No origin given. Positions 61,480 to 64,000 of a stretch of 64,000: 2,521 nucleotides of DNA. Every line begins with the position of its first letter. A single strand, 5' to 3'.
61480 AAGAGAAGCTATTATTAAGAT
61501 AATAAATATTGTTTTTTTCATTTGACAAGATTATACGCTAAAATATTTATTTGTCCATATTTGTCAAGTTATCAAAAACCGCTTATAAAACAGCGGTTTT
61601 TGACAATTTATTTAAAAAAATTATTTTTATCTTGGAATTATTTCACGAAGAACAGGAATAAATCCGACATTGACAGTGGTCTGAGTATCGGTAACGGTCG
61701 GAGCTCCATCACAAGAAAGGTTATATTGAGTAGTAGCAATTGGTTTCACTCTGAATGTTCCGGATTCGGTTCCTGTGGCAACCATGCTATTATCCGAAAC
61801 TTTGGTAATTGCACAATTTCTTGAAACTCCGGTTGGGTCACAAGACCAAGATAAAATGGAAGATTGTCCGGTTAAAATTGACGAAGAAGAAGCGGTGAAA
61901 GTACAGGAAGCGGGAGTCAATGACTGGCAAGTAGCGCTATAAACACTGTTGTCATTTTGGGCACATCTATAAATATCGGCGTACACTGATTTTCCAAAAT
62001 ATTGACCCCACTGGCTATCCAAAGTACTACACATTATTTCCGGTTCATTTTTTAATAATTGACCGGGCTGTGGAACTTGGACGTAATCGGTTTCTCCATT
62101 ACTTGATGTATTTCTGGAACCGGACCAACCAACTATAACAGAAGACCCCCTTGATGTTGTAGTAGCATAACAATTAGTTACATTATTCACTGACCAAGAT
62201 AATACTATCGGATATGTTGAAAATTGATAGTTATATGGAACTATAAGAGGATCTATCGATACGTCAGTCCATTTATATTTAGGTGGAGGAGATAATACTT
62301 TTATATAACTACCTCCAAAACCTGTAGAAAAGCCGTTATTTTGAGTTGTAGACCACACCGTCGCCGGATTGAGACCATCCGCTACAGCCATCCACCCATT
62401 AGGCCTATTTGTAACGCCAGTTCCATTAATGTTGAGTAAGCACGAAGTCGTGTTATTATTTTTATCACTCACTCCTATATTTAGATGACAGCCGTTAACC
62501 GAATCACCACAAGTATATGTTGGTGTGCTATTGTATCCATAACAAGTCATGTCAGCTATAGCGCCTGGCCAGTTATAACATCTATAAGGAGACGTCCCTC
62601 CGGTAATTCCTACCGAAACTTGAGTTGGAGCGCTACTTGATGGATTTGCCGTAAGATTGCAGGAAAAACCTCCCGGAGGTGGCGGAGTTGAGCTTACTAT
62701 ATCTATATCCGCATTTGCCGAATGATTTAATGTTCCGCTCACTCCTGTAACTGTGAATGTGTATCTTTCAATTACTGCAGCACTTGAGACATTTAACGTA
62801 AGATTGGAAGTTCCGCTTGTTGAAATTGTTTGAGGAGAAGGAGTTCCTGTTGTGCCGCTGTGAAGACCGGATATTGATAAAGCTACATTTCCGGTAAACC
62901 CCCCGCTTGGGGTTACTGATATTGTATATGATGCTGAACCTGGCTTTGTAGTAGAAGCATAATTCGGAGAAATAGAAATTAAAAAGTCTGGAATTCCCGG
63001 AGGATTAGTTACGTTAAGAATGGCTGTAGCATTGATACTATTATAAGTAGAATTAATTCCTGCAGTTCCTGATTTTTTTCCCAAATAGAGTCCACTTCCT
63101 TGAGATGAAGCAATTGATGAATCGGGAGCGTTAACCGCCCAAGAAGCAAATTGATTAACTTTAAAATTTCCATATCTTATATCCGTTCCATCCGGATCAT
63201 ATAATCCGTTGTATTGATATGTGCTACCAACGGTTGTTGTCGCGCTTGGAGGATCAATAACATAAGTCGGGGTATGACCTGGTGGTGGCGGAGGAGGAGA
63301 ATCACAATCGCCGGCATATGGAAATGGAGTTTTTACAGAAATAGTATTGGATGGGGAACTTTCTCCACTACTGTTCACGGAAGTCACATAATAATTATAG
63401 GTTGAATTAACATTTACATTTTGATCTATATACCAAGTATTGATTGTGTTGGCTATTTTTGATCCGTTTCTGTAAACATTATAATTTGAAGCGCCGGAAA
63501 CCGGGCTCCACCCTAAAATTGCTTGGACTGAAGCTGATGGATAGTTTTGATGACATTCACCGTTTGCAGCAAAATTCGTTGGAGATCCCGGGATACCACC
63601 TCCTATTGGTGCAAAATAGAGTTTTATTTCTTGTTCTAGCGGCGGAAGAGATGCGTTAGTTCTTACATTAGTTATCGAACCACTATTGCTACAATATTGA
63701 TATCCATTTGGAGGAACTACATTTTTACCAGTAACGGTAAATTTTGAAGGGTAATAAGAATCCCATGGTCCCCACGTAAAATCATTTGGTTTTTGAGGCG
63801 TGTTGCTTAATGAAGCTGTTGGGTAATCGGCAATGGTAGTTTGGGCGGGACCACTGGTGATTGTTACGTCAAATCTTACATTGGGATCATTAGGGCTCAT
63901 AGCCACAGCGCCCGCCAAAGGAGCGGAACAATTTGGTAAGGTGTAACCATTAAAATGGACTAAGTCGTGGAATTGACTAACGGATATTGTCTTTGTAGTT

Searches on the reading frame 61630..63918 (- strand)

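Call 40: search_protein_families(library=pfam, proteins=[window:61630-63918:-], max_evalue=0.001)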
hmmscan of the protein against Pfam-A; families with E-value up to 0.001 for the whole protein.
window:61630-63918:- (763 aa): 1 family
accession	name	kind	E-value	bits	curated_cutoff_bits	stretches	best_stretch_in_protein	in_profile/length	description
PF18370.7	RGI_lyase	-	7.4e-05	23.5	27.8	1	145-195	34-85/86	Rhamnogalacturonan I lyases beta-sheet domain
